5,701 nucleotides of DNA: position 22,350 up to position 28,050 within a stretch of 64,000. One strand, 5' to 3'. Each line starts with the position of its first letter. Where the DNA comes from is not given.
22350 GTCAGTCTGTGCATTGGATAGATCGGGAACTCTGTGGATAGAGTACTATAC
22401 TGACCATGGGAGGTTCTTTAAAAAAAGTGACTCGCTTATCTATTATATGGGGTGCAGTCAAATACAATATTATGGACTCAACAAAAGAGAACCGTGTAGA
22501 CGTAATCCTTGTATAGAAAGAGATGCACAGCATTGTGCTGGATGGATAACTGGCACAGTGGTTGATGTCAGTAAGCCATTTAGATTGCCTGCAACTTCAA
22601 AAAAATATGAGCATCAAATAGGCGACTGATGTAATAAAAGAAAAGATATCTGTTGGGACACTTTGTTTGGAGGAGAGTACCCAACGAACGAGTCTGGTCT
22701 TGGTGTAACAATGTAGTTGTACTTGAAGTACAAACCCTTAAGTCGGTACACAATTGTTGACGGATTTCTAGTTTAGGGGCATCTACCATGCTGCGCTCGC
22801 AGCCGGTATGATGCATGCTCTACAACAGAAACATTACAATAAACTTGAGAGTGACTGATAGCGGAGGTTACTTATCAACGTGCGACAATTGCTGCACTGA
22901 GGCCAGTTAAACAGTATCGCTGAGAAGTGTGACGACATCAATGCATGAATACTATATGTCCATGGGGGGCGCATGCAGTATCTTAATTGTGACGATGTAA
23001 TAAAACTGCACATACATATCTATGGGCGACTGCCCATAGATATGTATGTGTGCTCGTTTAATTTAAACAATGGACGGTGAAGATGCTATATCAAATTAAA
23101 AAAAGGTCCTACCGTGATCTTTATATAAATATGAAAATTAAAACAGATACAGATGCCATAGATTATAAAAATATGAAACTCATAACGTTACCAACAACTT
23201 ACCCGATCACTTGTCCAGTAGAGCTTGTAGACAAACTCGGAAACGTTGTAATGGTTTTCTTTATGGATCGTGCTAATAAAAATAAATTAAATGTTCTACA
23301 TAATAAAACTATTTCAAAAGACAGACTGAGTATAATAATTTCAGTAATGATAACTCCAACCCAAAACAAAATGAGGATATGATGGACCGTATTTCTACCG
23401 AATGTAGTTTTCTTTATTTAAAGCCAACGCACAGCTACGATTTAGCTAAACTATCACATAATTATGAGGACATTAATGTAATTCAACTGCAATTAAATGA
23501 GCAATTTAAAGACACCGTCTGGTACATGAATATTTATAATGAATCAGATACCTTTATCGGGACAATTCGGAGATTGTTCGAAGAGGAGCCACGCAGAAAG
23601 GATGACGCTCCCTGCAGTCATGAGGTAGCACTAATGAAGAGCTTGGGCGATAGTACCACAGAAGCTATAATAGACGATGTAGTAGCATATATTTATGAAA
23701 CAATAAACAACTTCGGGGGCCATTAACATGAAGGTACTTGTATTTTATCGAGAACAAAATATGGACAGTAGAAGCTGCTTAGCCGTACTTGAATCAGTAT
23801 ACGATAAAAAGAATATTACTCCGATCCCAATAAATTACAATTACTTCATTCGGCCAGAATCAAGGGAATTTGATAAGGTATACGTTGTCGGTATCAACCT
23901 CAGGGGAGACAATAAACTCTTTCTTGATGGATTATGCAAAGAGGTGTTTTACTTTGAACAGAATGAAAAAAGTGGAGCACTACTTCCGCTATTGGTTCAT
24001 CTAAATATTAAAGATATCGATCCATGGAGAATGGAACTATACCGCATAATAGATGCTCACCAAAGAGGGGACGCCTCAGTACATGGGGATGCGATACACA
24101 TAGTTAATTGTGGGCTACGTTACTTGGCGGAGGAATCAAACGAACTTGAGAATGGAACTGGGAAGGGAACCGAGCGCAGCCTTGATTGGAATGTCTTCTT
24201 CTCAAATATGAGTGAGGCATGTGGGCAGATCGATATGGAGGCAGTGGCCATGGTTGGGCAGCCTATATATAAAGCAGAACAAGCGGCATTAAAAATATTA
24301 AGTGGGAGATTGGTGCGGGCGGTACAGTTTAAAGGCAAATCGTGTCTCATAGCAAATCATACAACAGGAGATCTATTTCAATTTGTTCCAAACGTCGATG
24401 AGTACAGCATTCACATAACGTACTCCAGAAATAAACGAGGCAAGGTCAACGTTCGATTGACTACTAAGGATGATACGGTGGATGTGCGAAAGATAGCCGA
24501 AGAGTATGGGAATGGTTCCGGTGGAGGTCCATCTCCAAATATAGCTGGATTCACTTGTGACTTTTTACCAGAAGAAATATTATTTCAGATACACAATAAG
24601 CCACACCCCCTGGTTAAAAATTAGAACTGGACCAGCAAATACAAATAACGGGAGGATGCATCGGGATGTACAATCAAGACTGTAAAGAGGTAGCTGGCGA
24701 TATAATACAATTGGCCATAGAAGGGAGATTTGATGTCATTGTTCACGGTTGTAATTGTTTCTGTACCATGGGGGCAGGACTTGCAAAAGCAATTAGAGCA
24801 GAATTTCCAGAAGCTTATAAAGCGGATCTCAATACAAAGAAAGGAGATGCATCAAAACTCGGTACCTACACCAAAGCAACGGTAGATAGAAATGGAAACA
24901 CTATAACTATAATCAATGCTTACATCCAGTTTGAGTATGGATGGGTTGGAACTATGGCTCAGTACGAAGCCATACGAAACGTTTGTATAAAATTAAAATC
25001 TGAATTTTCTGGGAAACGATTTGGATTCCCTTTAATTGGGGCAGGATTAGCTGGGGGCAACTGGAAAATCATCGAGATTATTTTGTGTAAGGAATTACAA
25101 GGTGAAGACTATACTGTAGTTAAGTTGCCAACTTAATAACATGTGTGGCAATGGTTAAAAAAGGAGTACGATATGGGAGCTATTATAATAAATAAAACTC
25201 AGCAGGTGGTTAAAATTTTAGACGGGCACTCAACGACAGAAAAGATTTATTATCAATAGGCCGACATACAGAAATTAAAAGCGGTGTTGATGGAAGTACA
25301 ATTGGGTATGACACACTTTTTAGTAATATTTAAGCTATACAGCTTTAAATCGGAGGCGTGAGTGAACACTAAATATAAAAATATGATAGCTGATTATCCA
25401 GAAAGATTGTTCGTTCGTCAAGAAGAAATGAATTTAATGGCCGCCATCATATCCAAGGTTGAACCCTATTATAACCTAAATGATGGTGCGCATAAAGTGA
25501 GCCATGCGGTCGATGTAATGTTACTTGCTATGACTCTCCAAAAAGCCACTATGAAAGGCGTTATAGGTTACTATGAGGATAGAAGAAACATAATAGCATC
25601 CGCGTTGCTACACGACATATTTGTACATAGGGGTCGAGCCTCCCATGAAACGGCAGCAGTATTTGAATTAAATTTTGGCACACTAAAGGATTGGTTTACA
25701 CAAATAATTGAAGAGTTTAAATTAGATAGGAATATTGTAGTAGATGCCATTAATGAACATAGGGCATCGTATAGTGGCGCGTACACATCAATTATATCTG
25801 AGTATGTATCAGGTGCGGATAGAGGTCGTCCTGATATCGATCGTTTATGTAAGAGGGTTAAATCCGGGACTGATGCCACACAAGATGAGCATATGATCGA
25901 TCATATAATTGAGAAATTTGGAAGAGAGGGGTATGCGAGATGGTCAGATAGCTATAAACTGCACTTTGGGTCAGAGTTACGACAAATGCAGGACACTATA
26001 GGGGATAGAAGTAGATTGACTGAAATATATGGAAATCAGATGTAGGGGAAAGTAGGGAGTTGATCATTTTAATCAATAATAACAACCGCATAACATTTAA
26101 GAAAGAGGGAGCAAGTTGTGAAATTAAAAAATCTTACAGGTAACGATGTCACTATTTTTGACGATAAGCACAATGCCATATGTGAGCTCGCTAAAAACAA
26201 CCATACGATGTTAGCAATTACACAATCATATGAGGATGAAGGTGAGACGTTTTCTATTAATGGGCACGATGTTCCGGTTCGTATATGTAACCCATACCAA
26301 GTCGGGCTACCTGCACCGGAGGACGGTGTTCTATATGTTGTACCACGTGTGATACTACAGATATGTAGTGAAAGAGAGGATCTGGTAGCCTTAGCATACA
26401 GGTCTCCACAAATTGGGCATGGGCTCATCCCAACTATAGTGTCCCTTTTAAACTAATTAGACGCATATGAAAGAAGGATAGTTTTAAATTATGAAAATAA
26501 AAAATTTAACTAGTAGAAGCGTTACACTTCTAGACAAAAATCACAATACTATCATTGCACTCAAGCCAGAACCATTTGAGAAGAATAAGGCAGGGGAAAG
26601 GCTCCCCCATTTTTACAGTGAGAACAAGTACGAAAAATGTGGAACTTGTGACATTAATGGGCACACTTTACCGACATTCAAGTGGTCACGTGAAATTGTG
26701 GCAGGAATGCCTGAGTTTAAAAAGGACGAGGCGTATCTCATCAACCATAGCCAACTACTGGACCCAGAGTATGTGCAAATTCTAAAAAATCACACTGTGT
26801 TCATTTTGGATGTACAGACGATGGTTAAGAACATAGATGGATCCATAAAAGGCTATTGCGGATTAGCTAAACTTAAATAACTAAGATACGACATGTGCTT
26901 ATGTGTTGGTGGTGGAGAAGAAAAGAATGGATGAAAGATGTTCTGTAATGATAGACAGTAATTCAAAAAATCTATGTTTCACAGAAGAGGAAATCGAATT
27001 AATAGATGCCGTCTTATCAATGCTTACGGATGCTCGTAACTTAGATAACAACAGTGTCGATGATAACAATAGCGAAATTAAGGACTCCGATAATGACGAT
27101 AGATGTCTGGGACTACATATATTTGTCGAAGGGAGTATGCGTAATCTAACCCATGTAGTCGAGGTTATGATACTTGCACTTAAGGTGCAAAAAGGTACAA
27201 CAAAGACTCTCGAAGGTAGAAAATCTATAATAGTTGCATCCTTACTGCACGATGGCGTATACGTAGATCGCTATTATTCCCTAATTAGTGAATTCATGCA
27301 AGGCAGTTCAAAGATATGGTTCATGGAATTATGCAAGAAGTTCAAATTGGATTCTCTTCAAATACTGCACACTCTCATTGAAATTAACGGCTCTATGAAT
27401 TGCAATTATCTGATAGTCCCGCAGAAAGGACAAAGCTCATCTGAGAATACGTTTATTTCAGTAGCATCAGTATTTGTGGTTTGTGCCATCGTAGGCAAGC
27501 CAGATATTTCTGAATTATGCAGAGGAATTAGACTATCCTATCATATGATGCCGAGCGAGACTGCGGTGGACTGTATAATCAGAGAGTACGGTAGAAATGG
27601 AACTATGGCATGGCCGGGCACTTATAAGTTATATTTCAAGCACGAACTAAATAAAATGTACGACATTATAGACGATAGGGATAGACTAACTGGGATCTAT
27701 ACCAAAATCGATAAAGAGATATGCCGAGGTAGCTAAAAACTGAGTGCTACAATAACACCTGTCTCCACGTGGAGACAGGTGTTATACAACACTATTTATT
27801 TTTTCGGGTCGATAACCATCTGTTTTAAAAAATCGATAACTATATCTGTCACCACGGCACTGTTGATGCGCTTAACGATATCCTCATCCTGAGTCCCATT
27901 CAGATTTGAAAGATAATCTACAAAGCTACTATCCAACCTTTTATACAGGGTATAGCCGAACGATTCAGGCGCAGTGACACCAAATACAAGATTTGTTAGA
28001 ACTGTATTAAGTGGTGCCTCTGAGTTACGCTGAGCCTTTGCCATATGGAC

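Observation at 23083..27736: Operon combining a macro domain, two HD-domain proteins, a DHH/DHHA1-like protein and small paralogs: candidate counter-defence island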

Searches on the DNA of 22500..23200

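Call 112: search_rna_families(source=window, start=22500, end=23200, threshold=evalue, max_evalue=1)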
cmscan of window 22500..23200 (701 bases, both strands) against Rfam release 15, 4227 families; matches with E-value up to 1: 7.
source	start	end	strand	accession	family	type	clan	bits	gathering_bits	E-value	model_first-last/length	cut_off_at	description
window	23000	23064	+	RF04154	mir-1277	Gene; miRNA;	-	30.2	81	0.0015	1-78/78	no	mir-1277 microRNA precursor family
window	23008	23051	+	RF04176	mir-3149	Gene; miRNA;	-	29.3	100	0.0021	1-83/83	no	mir-3149 microRNA precursor family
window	23008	23051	-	RF04176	mir-3149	Gene; miRNA;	-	26.2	100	0.013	1-83/83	no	mir-3149 microRNA precursor family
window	23002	23054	-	RF04154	mir-1277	Gene; miRNA;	-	24.4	81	0.049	1-78/78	no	mir-1277 microRNA precursor family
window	22993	23068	-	RF03750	mir-2489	Gene; miRNA;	-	21.9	100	0.054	1-95/95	no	mir-2489 microRNA precursor family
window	23011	23048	+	RF04052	mir-466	Gene; miRNA;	-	19.1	85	0.84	1-80/80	no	mir-466 microRNA precursor family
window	23009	23050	-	RF04052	mir-466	Gene; miRNA;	-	19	85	0.87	1-80/80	no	mir-466 microRNA precursor family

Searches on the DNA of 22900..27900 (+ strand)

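Call 5: search_dna_similar(query=window:22900-27900:+, collection=phages, mode=near, max_rows=30)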
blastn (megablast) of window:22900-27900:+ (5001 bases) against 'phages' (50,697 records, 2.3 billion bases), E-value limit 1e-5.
No match.

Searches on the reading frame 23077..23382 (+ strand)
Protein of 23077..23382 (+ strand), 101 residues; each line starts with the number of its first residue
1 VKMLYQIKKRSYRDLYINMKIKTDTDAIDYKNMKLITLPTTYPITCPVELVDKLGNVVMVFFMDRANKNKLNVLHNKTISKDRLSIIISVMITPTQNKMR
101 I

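Call 6: search_protein_families(library=pfam, proteins=[window:23077-23382:+], max_evalue=1)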
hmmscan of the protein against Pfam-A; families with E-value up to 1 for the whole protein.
window:23077-23382:+ (101 aa): 0 families

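Call 7: search_protein_families(library=phrogs, proteins=[window:23077-23382:+], max_evalue=0.1)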
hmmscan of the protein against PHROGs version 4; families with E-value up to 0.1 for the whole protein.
window:23077-23382:+ (101 aa): 1 family
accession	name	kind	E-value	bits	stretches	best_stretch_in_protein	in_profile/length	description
phrog_8645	-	unknown function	0.018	16.7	1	8-83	3-75/113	-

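Call 12: search_protein_families(library=padloc, proteins=[window:23083-23382:+], max_evalue=0.1)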
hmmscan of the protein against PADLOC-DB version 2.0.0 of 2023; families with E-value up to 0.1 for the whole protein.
window:23083-23382:+ (99 aa): 0 families

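Call 13: search_protein_families(library=ncbifam, proteins=[window:23083-23382:+], max_evalue=0.1)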
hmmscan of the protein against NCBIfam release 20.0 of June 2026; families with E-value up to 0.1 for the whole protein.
window:23083-23382:+ (99 aa): 0 families

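Call 124: search_dna_similar(query=window:23083-23382:+, collection=phages, mode=protein, max_rows=10, max_evalue=0.1)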
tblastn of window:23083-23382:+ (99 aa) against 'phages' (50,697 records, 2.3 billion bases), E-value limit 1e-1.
No match.

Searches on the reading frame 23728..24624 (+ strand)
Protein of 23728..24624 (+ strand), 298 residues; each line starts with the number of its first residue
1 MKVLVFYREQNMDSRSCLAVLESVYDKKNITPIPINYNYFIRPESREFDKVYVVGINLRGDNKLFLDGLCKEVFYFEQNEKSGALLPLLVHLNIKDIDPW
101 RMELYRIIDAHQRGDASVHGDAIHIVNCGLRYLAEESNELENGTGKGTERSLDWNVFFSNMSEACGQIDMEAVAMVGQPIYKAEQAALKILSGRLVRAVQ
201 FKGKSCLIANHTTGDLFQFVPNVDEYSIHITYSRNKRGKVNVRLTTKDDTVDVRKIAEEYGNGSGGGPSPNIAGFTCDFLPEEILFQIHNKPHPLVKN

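Call 6: search_protein_families(library=pfam, proteins=[window:23728-24624:+], max_evalue=1)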
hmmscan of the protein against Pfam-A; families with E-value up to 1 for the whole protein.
window:23728-24624:+ (298 aa): 1 family
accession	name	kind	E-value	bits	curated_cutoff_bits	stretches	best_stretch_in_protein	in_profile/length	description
PF02272.25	DHHA1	-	0.095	13.6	25.9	1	232-275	37-81/102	DHHA1 domain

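Call 7: search_protein_families(library=phrogs, proteins=[window:23728-24624:+], max_evalue=0.1)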
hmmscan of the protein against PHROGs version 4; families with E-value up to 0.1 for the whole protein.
window:23728-24624:+ (298 aa): 1 family
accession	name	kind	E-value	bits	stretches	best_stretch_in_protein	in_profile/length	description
phrog_4771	-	other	2.9e-06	27.6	1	160-283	169-289/363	DHH phosphoesterase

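Call 12: search_protein_families(library=padloc, proteins=[window:23728-24624:+], max_evalue=0.1)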
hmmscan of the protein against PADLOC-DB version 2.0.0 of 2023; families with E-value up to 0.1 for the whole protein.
window:23728-24624:+ (298 aa): 0 families

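Call 13: search_protein_families(library=ncbifam, proteins=[window:23728-24624:+], max_evalue=0.1)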
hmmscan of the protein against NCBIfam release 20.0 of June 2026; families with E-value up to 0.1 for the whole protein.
window:23728-24624:+ (298 aa): 0 families

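Call 16: search_solved_structures(query=window:23728-24624:+, max_evalue=10, show_alignments=2)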
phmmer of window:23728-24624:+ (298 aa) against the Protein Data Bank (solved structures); distinct sequences matched with E-value up to 10: 0.

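Call 33: search_dna_similar(query=window:23728-24624:+, collection=phages, mode=protein, max_rows=30, max_evalue=0.01)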
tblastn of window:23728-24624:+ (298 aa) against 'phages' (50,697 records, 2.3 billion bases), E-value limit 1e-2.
No match.

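Call 49: find_homologous_proteins(query=window:23728-24624:+, max_evalue=0.01)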
Query window:23728-24624:+ (298 aa): 1 proteins with E <= 0.01 among 581 candidates.
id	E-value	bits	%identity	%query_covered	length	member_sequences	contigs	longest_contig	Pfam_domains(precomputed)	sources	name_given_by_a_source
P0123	3.1e-201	685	100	100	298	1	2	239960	-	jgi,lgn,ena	-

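Call 66: predict_structure(protein=window:23728-24624:+)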
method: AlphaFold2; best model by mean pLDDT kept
length: 298 residues; sequences in the alignment: 1
mean_pLDDT: 35.9   pTM: 0.26
mean pLDDT of the five models: 35.9, 34.3, 29.9, 27.7, 26.0
residues with pLDDT >= 90: 0; 70-90: 0; 50-70: 31; < 50: 267
segments of 3 or more residues with pLDDT < 50: 1-127, 140-143, 146-152, 175-177, 179-298
pLDDT, mean of each block of 10 residues (from residue 1): 28 37 36 26 25 25 26 31 29 28 35 36 47 50 45 56 60 49 44 27 39 36 36 28 36 36 26 34 35 32
secondary structure, 60 per line:
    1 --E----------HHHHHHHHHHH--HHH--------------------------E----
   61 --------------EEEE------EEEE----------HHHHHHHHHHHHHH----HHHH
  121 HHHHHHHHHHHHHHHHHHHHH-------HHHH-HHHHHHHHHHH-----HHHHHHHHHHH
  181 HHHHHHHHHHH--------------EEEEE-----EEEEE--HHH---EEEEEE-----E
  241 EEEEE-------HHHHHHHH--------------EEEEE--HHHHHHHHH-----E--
elements in order: H14-24 E75-78 E85-88 H99-112 H117-141 H149-152 H154-164 H170-191 E206-210 E216-220 E229-234 E240-245 H253-260 E275-279 H282-290

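Call 115: find_encoding_contigs(protein=P0123, flank=3000, max_places=4)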
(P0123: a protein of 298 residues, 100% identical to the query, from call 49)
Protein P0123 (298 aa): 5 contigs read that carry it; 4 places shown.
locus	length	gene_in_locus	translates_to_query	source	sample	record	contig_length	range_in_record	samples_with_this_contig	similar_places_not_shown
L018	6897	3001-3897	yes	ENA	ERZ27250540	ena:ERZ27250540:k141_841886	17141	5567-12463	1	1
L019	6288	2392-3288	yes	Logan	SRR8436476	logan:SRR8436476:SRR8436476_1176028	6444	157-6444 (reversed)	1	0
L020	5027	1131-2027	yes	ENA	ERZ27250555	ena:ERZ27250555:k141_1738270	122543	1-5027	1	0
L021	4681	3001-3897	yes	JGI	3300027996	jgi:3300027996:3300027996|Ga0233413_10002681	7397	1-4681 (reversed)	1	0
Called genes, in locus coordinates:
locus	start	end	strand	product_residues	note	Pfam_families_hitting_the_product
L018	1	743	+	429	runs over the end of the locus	-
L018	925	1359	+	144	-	-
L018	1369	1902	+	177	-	-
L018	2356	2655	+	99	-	-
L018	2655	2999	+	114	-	-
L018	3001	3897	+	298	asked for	-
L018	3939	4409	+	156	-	PF01661:Macro (weak)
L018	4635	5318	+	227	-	-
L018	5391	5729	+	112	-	-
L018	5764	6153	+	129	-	-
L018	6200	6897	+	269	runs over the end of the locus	-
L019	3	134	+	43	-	?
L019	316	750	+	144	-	-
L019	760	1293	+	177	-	-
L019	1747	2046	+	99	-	-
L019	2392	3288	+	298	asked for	-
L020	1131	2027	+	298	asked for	-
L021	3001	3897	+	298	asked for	-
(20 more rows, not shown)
